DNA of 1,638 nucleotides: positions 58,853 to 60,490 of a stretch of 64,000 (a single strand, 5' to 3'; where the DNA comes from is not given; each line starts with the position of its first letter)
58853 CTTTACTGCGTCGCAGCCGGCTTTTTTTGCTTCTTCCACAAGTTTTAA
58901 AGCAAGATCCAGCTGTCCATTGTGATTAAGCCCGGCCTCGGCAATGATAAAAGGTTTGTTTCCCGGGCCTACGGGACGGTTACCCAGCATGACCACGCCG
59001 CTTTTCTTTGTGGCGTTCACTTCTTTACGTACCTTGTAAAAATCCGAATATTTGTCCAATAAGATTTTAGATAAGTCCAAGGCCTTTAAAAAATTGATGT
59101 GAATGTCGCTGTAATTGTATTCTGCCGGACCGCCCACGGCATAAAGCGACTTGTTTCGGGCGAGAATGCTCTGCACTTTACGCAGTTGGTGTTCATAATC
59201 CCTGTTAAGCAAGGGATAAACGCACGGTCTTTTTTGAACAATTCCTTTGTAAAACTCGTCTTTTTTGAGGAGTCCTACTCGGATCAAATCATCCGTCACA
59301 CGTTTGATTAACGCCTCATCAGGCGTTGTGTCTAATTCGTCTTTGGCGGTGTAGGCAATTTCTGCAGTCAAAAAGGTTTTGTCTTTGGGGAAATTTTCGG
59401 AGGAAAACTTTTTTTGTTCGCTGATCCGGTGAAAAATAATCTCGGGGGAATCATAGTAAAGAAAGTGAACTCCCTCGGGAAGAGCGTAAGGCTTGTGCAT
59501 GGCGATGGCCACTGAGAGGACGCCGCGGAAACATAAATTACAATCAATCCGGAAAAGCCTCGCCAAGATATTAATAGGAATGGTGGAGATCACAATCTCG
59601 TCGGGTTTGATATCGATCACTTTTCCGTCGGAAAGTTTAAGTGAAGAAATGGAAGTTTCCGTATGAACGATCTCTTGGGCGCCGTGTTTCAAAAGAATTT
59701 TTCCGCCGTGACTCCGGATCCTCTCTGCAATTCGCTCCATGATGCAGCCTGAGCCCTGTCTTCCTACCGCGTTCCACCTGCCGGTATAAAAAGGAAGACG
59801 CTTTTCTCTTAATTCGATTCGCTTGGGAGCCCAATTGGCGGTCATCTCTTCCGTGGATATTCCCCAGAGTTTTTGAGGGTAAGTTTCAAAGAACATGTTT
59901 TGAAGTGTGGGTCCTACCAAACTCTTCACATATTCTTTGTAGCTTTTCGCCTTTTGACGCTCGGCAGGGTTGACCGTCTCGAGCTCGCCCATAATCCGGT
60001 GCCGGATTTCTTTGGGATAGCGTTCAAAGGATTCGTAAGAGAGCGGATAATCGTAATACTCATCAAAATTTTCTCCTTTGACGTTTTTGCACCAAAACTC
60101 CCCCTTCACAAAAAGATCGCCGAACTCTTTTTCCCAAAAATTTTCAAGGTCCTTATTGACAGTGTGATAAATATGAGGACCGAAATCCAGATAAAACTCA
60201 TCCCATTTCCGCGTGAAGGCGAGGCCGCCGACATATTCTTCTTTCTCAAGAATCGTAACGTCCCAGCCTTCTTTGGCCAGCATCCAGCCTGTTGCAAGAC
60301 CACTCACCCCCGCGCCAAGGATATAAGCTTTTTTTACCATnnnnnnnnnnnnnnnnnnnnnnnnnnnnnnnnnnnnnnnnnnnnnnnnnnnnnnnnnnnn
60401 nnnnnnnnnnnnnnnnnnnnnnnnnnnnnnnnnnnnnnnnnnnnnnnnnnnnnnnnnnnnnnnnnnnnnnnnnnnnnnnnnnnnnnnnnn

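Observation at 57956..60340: Unusual fusion of a UGM-like FAD-binding domain with a NeuB-type nonulosonic acid synthase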

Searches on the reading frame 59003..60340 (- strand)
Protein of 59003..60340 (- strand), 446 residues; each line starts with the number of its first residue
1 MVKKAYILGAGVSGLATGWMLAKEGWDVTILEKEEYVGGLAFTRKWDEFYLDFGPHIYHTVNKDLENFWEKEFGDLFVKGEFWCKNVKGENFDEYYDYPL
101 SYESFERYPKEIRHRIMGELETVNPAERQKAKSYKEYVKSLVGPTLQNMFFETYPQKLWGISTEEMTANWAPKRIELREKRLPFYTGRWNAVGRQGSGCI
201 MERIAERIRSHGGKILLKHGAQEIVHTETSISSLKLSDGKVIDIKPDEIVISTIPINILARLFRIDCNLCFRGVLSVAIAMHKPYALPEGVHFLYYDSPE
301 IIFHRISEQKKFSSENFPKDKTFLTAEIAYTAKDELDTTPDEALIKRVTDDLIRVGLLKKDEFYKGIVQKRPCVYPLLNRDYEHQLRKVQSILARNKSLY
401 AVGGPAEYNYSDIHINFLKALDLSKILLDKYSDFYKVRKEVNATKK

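Call 8: search_solved_structures(query=window:59003-60340:-, max_evalue=0.01, show_alignments=2)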
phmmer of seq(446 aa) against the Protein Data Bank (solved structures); distinct sequences matched with E-value up to 0.01: 65 (the best 60 are shown).
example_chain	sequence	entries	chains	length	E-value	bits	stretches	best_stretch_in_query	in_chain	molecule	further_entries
3gf4_A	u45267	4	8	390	2.5e-12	49.6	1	3-178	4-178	UDP-galactopyranose mutase | Probable UDP-galactopyranose mutase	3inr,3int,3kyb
1wam_A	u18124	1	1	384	6e-12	48.4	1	3-178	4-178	UDP-GALACTOPYRANOSE MUTASE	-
2bi7_A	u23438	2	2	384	6.1e-12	48.4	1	3-178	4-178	UDP-GALACTOPYRANOSE MUTASE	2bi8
3hdq_A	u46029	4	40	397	1.8e-09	40.2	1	7-182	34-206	UDP-galactopyranose mutase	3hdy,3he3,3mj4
1i8t_A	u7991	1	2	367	3.3e-08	36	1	7-208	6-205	UDP-GALACTOPYRANOSE MUTASE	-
5eqd_A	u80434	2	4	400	1.3e-07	34.1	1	6-169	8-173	UDP-galactopyranose mutase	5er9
5f3r_A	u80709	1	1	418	1.5e-07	33.9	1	6-169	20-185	UDP-galactopyranose mutase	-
4rep_A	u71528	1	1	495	6.7e-07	31.7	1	3-69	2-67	Gamma-carotene desaturase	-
4mo2_B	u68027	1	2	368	1.2e-06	30.9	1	7-178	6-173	UDP-galactopyranose mutase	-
1v0j_A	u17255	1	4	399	2.3e-06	30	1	6-168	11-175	UDP-GALACTOPYRANOSE MUTASE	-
4u8k_A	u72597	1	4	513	1.2e-05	27.6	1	6-177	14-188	UDP-galactopyranose mutase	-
3uka_A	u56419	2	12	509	1.2e-05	27.6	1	6-177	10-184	UDP-galactopyranose mutase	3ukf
3ukl_A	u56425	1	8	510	1.2e-05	27.6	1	6-177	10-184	UDP-galactopyranose mutase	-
3ukh_A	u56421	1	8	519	1.3e-05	27.5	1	6-177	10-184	UDP-galactopyranose mutase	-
3ute_A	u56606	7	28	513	1.3e-05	27.5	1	6-177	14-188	UDP-galactopyranose mutase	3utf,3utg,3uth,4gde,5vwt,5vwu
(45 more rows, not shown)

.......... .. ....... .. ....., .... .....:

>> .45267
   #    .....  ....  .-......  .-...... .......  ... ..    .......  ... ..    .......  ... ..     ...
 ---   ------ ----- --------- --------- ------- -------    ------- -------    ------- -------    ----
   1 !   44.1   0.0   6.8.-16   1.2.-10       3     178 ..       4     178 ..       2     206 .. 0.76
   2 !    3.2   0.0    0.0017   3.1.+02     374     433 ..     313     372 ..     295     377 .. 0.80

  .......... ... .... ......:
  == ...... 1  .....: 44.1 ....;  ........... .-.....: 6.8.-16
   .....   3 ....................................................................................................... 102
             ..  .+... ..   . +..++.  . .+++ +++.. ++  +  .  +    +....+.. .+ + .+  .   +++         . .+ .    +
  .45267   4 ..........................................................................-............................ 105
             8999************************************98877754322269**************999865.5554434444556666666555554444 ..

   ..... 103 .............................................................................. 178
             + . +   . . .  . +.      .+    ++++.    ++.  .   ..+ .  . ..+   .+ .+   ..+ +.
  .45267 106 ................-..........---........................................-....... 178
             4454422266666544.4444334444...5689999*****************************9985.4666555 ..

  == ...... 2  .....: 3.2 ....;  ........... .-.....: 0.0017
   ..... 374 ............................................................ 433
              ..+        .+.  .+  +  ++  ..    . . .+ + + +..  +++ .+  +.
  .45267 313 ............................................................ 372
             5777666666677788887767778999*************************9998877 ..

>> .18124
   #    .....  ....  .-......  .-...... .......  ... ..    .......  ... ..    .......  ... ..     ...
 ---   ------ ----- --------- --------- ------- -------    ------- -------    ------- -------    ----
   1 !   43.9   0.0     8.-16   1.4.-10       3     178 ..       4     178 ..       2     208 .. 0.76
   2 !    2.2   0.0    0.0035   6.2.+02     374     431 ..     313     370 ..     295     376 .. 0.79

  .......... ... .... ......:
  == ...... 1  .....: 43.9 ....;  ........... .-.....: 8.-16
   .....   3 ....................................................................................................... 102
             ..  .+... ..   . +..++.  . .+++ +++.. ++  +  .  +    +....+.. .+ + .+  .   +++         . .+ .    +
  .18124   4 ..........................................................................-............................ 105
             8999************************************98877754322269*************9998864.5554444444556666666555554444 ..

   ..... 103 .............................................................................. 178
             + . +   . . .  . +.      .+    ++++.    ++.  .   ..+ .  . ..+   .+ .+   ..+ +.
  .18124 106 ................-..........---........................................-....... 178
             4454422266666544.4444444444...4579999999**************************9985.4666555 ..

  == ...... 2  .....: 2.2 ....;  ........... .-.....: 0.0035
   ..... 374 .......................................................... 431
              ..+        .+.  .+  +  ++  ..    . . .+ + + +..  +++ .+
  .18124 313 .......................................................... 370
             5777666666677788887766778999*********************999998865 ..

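Call 31: search_protein_representatives(protein=window:59003-60340:-)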
Query: 446 residues. Proteins with E-value up to 0.001 (for the whole library): 5133; up to 1e-10: 1776; up to 1e-30: 146. The best 150 are listed.
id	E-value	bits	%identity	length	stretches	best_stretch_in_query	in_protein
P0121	1.5e-145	502.0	50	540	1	3-433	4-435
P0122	1.2e-124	433.1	56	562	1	4-319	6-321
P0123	4.7e-112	391.6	45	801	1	4-427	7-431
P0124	5.3e-109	381.5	41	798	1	3-429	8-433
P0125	1.8e-104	366.6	41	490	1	5-439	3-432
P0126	3.1e-97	342.7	41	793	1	5-440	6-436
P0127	3.3e-97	342.6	38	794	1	1-436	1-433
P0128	4.5e-95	335.6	39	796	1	4-435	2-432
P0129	4.1e-88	312.7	36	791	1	4-440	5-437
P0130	1.3e-85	304.4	33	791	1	6-435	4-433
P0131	8.9e-82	291.8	37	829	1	4-439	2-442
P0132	2.4e-80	287.1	38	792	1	3-432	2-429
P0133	1.2e-79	284.8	36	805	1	4-425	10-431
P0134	3.4e-78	280.0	38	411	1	66-440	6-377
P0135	1.4e-77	278.0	38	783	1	14-429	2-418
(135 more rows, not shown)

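Call 36: search_solved_structures(query=A3, max_evalue=0.00001, show_alignments=3)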
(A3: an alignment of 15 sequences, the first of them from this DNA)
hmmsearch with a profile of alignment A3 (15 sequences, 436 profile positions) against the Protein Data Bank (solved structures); distinct sequences matched with E-value up to 0.00001: 126 (the best 60 are shown).
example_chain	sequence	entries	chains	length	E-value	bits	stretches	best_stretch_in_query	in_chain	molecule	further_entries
1wam_A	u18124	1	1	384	4.7e-41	144.4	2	1-207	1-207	UDP-GALACTOPYRANOSE MUTASE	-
2bi7_A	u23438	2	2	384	6.6e-41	143.9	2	1-208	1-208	UDP-GALACTOPYRANOSE MUTASE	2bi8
3gf4_A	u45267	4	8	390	1.5e-40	142.7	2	1-208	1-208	UDP-galactopyranose mutase | Probable UDP-galactopyranose mutase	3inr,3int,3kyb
4dsg_A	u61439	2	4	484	5.3e-37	131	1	5-429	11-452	UDP-galactopyranose mutase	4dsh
3hdq_A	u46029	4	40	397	2.5e-34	122.2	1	6-206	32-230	UDP-galactopyranose mutase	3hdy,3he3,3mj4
1i8t_A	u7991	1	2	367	4.5e-34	121.4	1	5-209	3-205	UDP-GALACTOPYRANOSE MUTASE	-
4u8k_A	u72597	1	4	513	1.4e-32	116.5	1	5-325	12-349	UDP-galactopyranose mutase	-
3ute_A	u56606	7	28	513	1.6e-32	116.3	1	5-325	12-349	UDP-galactopyranose mutase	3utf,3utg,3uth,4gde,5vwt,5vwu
4u8l_A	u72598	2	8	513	1.8e-32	116.1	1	5-325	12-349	UDP-galactopyranose mutase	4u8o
3uka_A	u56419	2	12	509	2.2e-32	115.8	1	6-429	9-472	UDP-galactopyranose mutase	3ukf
3ukl_A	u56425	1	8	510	2.2e-32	115.8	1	6-429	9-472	UDP-galactopyranose mutase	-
3ukh_A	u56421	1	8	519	2.4e-32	115.7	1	6-429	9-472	UDP-galactopyranose mutase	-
4u8i_A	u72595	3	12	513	2.6e-32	115.6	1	5-325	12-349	UDP-galactopyranose mutase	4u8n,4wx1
3ukk_A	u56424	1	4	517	8.8e-32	113.8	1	6-429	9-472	UDP-galactopyranose mutase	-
4mo2_B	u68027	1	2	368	1.1e-31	113.5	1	5-212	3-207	UDP-galactopyranose mutase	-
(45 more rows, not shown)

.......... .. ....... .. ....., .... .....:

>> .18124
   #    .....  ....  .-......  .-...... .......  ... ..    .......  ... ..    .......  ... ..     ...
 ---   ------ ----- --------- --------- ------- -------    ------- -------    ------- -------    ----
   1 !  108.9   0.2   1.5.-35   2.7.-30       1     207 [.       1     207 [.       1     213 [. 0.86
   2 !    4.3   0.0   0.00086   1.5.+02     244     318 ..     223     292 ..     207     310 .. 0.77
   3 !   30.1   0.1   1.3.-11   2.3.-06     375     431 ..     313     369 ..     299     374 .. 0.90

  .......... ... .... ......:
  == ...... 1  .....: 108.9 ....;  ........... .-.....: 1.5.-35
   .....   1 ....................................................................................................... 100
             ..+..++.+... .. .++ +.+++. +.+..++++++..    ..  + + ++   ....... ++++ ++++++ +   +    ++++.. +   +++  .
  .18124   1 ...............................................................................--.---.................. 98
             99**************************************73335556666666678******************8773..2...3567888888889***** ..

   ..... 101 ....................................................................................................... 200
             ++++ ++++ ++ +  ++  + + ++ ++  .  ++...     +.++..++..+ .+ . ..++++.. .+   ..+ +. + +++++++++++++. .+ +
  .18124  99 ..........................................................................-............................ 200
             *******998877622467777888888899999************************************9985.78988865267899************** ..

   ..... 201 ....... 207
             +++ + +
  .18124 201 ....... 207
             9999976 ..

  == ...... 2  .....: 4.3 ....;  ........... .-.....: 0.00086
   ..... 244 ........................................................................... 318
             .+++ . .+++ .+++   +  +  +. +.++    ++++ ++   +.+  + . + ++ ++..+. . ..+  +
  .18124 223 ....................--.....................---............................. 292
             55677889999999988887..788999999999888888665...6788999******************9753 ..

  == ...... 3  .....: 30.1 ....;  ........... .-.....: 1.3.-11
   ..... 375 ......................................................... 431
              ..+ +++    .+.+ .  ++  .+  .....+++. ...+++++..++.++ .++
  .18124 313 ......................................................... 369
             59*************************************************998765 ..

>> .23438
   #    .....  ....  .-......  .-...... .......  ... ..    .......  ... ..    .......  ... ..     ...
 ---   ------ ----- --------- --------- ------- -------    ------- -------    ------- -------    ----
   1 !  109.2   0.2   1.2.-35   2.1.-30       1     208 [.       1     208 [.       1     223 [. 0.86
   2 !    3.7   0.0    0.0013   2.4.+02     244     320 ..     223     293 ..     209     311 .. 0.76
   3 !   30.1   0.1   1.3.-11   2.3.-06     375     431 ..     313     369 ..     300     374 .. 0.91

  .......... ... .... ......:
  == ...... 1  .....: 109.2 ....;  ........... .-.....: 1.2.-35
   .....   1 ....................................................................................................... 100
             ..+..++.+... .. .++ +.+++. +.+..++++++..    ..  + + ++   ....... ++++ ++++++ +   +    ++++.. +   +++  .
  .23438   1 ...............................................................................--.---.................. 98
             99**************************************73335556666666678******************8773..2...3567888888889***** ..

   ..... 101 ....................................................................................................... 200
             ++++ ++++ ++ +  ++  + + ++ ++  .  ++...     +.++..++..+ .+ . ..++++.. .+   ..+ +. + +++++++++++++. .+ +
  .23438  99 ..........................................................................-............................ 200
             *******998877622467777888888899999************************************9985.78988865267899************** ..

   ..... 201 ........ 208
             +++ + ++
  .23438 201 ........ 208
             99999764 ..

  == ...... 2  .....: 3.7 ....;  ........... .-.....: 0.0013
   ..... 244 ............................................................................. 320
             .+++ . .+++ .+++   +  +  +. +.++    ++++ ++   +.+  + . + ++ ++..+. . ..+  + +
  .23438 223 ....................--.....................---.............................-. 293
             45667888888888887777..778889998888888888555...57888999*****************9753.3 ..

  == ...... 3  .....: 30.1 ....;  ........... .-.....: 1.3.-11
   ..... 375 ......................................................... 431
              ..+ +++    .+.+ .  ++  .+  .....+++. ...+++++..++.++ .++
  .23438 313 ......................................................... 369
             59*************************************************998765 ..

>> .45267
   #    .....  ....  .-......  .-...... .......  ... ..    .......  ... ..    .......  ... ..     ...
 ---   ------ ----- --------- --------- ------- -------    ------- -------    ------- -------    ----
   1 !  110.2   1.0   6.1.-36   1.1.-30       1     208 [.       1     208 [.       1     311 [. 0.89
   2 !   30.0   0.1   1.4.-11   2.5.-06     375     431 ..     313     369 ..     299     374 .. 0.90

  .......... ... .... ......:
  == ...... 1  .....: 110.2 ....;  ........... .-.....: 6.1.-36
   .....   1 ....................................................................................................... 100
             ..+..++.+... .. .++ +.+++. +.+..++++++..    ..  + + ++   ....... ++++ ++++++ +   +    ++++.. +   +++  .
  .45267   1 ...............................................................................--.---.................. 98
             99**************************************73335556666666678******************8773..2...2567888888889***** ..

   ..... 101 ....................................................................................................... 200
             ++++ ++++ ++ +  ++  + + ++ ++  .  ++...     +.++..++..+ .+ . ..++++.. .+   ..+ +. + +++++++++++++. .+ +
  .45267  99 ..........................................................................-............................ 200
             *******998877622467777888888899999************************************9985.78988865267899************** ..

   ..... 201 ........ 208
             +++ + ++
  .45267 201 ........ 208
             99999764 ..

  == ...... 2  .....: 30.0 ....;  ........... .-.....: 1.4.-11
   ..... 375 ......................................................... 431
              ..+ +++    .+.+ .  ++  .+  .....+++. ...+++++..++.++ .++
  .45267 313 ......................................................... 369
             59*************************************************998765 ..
